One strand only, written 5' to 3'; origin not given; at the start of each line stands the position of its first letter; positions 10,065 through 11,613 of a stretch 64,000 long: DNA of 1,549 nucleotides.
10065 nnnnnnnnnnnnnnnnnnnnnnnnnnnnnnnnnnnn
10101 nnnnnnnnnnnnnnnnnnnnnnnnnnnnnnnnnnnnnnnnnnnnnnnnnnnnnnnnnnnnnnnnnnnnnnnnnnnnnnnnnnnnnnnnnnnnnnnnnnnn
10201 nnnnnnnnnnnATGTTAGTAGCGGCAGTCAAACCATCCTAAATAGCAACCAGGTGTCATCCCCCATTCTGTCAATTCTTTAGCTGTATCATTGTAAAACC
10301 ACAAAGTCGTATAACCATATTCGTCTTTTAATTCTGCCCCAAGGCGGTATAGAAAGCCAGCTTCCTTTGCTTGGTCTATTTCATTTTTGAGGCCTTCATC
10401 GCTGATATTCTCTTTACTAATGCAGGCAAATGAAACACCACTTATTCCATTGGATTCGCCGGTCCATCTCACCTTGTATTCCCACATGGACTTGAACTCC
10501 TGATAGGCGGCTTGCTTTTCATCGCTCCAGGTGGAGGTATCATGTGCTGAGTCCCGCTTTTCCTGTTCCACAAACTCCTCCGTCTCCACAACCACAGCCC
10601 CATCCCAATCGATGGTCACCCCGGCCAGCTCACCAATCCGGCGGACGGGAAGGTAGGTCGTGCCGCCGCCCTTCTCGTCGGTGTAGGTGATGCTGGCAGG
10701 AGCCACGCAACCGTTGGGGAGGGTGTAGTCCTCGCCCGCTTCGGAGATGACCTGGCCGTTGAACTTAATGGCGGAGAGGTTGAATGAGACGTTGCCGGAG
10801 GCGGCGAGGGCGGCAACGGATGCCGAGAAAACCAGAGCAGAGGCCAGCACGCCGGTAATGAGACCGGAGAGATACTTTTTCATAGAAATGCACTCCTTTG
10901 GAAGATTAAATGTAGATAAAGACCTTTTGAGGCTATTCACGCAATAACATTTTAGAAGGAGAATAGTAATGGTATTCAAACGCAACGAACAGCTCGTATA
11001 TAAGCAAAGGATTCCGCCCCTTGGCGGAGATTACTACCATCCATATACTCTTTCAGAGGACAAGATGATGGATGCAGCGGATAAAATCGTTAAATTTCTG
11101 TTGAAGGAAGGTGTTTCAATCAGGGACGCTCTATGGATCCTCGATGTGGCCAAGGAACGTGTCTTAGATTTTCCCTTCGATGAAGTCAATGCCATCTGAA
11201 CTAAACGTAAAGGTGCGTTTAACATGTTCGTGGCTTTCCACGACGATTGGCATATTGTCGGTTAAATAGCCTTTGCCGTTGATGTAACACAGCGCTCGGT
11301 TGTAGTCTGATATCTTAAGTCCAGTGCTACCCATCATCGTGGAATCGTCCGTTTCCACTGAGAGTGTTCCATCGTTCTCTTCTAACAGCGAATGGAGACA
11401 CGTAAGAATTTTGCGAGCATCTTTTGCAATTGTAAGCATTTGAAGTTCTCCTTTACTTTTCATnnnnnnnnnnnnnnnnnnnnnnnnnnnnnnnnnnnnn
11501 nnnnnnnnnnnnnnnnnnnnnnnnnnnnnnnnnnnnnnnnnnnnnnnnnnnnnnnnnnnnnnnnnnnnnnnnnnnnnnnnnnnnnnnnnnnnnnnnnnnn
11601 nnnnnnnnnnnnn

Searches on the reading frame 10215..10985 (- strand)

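Call 4: search_protein_families(library=pfam, proteins=[window:10215-10985:-], max_evalue=0.1)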
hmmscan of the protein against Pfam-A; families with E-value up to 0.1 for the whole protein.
window:10215-10985:- (256 aa): 1 family
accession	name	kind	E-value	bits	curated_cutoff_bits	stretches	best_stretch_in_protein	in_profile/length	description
PF07833.16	Cu_amine_oxidN1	-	0.0054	17.1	24.2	1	107-130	17-40/108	Copper amine oxidase N-terminal domain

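Call 5: search_protein_families(library=phrogs, proteins=[window:10215-10985:-], max_evalue=0.1)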
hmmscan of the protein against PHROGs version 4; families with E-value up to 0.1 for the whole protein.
window:10215-10985:- (256 aa): 1 family
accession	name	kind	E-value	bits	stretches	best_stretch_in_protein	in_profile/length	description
phrog_2650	-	unknown function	0.024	15.3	1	120-205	59-149/192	-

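Call 6: search_protein_families(library=padloc, proteins=[window:10215-10985:-], max_evalue=0.1)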
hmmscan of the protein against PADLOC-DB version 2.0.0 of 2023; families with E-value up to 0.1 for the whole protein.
window:10215-10985:- (256 aa): 0 families

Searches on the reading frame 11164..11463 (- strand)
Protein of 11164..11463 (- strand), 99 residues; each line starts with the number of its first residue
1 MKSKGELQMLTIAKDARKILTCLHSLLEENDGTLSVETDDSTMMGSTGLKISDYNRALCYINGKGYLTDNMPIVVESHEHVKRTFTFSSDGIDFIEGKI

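Call 4: search_protein_families(library=pfam, proteins=[window:11164-11463:-], max_evalue=0.1)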
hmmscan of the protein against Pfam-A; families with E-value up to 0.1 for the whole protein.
window:11164-11463:- (99 aa): 1 family
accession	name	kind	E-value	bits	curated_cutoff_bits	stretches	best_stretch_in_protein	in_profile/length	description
PF21852.1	DUF6911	-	0.054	13.7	24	1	3-51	11-58/128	Family of unknown function (DUF6911)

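Call 5: search_protein_families(library=phrogs, proteins=[window:11164-11463:-], max_evalue=0.1)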
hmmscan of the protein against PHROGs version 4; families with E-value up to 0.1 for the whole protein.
window:11164-11463:- (99 aa): 0 families

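Call 6: search_protein_families(library=padloc, proteins=[window:11164-11463:-], max_evalue=0.1)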
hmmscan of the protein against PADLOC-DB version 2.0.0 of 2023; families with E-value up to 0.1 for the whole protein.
window:11164-11463:- (99 aa): 0 families
